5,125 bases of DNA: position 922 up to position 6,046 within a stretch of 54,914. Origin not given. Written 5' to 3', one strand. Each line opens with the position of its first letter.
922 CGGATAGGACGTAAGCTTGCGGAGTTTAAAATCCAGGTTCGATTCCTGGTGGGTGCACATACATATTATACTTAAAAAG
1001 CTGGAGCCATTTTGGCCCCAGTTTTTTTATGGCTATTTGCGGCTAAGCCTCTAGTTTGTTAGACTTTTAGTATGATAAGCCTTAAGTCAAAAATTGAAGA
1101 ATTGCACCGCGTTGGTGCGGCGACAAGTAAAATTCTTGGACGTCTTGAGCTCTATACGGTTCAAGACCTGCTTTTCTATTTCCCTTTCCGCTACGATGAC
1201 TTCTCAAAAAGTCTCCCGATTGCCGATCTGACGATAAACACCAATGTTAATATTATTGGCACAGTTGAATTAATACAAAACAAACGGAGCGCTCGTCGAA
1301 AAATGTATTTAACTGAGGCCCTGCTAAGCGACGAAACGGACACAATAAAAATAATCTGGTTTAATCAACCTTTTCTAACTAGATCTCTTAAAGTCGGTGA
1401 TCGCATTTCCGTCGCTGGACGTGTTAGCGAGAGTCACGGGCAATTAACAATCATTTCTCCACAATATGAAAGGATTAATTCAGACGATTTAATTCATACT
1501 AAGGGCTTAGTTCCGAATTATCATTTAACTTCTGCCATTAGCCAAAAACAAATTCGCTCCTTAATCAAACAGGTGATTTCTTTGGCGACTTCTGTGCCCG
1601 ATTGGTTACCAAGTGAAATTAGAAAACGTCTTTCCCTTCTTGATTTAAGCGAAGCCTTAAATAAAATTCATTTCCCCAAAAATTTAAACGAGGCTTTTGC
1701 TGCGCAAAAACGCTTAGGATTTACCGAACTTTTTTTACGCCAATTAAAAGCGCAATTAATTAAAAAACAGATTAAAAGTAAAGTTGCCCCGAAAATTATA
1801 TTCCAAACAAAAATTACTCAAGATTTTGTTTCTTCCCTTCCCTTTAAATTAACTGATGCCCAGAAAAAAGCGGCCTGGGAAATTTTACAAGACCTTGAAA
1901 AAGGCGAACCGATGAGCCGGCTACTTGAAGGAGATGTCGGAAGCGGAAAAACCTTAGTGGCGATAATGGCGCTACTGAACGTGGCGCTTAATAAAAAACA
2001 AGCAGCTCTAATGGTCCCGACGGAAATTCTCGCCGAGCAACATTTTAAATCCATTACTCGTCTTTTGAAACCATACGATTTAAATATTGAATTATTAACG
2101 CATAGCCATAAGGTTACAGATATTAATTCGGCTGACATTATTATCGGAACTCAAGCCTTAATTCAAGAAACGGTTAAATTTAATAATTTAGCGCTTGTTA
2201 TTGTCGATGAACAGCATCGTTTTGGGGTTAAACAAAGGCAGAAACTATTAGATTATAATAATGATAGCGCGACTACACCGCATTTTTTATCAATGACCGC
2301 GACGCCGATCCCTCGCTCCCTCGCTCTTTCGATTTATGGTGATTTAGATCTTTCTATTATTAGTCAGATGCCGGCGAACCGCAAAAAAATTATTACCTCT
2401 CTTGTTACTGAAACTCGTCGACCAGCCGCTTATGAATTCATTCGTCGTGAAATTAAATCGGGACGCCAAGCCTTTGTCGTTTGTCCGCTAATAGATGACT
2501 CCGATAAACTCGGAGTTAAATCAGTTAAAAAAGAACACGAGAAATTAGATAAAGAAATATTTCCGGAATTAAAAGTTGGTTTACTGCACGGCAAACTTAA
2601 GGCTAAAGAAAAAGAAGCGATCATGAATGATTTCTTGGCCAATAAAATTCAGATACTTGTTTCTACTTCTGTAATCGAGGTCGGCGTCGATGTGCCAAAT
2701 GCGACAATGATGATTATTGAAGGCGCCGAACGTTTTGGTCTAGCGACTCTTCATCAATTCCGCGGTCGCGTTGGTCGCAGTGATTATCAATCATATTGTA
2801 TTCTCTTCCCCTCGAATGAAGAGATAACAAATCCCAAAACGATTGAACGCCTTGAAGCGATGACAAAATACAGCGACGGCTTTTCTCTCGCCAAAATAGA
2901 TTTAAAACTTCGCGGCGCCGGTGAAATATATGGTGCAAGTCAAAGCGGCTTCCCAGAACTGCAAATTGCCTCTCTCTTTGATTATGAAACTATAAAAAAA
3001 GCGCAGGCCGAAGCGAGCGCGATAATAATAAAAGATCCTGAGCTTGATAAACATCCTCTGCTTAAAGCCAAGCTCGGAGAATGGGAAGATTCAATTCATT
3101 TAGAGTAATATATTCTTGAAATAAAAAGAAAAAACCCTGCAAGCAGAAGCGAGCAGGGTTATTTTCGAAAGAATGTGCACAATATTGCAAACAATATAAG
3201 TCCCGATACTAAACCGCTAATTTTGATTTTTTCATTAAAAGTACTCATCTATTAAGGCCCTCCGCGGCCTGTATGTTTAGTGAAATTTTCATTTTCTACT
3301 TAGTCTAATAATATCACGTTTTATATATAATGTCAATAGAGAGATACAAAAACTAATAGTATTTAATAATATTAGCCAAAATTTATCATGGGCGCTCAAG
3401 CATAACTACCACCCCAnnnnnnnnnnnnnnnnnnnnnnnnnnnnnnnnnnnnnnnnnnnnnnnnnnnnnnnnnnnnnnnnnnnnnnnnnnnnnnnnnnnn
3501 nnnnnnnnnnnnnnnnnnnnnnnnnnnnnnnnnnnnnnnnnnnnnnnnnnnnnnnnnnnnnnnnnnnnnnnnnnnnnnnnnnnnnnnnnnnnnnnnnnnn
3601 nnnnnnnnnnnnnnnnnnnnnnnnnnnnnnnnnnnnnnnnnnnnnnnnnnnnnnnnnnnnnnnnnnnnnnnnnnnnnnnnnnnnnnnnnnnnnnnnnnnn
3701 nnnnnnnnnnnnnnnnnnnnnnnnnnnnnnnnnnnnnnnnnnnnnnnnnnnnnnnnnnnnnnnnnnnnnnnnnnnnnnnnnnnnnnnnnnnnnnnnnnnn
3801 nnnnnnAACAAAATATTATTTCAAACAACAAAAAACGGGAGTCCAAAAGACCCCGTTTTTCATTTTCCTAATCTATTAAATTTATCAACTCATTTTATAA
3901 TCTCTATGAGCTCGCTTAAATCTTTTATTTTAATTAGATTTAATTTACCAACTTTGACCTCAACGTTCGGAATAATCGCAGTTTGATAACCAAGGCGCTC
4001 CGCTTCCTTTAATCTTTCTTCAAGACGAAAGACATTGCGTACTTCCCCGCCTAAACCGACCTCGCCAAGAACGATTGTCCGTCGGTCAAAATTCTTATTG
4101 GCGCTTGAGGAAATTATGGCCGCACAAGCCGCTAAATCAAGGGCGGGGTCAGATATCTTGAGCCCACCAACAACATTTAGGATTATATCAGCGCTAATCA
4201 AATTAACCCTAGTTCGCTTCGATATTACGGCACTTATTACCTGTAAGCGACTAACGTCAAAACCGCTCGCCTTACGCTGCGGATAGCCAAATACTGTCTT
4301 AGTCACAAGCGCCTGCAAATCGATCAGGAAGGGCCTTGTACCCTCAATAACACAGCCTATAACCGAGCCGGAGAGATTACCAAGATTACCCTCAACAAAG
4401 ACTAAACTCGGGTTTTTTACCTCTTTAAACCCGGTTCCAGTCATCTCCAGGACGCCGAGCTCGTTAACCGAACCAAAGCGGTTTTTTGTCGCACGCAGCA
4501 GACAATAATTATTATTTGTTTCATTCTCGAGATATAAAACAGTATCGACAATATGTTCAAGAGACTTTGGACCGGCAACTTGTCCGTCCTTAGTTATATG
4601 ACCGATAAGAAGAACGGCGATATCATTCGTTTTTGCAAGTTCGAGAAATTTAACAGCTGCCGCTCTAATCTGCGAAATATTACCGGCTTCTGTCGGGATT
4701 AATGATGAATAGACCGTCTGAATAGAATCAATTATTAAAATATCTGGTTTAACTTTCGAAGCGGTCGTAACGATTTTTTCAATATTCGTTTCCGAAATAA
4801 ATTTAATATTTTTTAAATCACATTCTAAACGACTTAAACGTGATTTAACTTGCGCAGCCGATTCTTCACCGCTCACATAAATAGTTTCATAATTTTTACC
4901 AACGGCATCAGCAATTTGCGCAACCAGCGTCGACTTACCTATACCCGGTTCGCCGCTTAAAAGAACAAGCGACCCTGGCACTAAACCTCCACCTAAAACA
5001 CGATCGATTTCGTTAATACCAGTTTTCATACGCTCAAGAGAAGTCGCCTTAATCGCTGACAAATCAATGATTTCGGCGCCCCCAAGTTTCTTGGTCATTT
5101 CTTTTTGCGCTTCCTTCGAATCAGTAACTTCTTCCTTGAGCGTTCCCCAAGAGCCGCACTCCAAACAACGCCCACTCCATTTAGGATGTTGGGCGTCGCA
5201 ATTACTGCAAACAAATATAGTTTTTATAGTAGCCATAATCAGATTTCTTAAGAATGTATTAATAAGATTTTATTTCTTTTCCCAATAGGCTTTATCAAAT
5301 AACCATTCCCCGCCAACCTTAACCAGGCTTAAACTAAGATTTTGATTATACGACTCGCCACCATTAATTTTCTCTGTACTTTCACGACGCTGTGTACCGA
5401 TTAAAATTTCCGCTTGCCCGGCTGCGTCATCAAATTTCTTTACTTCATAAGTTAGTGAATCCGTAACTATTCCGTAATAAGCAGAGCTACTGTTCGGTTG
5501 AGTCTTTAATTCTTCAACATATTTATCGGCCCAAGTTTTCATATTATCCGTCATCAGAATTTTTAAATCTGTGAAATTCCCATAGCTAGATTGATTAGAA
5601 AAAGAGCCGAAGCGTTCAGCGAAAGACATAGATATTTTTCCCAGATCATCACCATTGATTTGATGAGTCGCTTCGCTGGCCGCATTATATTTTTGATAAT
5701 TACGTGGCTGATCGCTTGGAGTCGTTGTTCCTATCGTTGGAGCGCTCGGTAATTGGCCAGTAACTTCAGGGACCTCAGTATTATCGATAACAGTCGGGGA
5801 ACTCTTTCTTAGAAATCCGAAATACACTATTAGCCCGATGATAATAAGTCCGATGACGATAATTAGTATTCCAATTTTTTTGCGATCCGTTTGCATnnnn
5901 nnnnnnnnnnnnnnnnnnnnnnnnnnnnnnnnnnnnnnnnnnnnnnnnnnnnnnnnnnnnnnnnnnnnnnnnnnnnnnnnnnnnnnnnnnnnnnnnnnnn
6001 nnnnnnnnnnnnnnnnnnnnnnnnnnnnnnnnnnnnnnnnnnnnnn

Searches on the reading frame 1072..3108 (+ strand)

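Call 11: search_protein_families(library=pfam, proteins=[window:1072-3108:+], max_evalue=0.001)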
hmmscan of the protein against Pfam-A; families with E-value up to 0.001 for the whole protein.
window:1072-3108:+ (678 aa): 9 families
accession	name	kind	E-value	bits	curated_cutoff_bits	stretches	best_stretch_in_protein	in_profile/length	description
PF17191.10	RecG_wedge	-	7.5e-28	97.6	23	1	11-170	5-160/162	RecG wedge domain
PF00270.35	DEAD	-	9.1e-24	84.5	26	1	263-416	3-163/167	DEAD/DEAH box helicase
PF00271.37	Helicase_C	-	3.9e-20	72.6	23.5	1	455-570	4-109/110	Helicase conserved C-terminal domain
PF04851.21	ResIII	-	5.2e-16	59.4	22.5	1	258-412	2-162/164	Type III restriction enzyme, res subunit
PF01336.31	tRNA_anti-codon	-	8.9e-08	32.4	27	1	59-133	1-73/75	OB-fold nucleic acid binding domain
PF19833.4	RecG_dom3_C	-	2.3e-07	31.2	26.8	1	601-660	2-63/87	ATP-dependent DNA helicase RecG, domain 3, C-terminal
PF07517.20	SecA_DEAD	-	1.4e-05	25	24.6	1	285-360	95-173/290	SecA DEAD-like domain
PF00176.29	SNF2-rel_dom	-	1.4e-05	24.8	24.9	1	270-417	7-168/290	SNF2-related domain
PF22590.2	Cas3-like_C_2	-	1.7e-05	25.5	27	1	482-570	12-104/106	CRISPR-associated nuclease/helicase Cas3, C-terminal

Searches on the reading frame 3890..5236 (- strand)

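Call 8: search_protein_families(library=pfam, proteins=[window:3890-5236:-], max_evalue=0.01)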
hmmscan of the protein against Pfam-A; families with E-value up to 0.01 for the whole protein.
window:3890-5236:- (448 aa): 25 families
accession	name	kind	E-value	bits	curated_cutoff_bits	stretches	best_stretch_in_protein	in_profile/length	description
PF06745.19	ATPase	-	7.2e-19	68.5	26.6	2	70-146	1-79/231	KaiC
PF13481.12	AAA_25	-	2.3e-13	50.7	27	1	61-219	6-195/195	AAA domain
PF03796.21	DnaB_C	-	9e-10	38.8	27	1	70-187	2-124/255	DnaB-like helicase C terminal domain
PF13541.12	ChlI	-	4.6e-09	36.6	27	1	331-424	27-119/121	Subunit ChlI of Mg-chelatase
PF18073.7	Zn_ribbon_LapB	-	5.9e-09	35.9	25.7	1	8-35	1-28/28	Rubredoxin metal binding domain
PF00004.35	AAA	-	1.4e-08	35.7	21.2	1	91-211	1-105/131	ATPase family associated with various cellular activities (AAA)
PF07728.20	AAA_5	-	3.3e-06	27.6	22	1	91-182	2-85/139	AAA domain (dynein-related subfamily)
PF13191.12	AAA_16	-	6e-06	27.3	32.6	1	85-124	24-59/167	AAA ATPase domain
PF13401.12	AAA_22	-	7.7e-06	26.7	27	1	89-213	6-123/130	AAA domain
PF07088.17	GvpD_P-loop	-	5.1e-05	23.7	24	0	164-243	107-178/189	GvpD gas vesicle protein, P-loop domain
PF20720.3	nSTAND3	-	9.7e-05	22.5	27.2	1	90-129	19-59/155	Novel STAND NTPase 3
PF13479.12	AAA_24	-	0.00021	21.7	27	1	91-178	5-79/195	AAA domain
PF03266.21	NTPase_1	-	0.0005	20.4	23.9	1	91-115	2-27/168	NTPase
PF13173.12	AAA_14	-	0.00067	20.1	27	1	90-175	4-74/129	AAA domain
PF00005.33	ABC_tran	-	0.00077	20.5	25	1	85-135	8-52/137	ABC transporter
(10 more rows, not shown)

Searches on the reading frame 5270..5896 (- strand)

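Call 8: search_protein_families(library=pfam, proteins=[window:5270-5896:-], max_evalue=0.01)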
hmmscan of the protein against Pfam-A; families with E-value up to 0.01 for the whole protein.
window:5270-5896:- (208 aa): 1 family
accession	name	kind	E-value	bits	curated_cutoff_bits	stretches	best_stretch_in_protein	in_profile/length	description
PF13131.11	DUF3951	-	0.0076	16.9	26.3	0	8-48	6-46/52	Protein of unknown function (DUF3951)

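Call 34: search_protein_families(library=pfam, proteins=[window:5270-5896:-], max_evalue=10)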
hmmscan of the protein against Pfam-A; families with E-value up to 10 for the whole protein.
window:5270-5896:- (208 aa): 3 families
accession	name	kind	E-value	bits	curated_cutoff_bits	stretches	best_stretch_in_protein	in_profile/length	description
PF13131.11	DUF3951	-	0.0076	16.9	26.3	1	8-48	6-46/52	Protein of unknown function (DUF3951)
PF25060.1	ARM_TT21_2nd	-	0.029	14.3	27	1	89-170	42-121/270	Tetratricopeptide repeat protein 21 second ARM domain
PF05961.16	Chordopox_A13L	-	0.16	12.7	24.1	1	10-33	5-28/69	Chordopoxvirus A13L protein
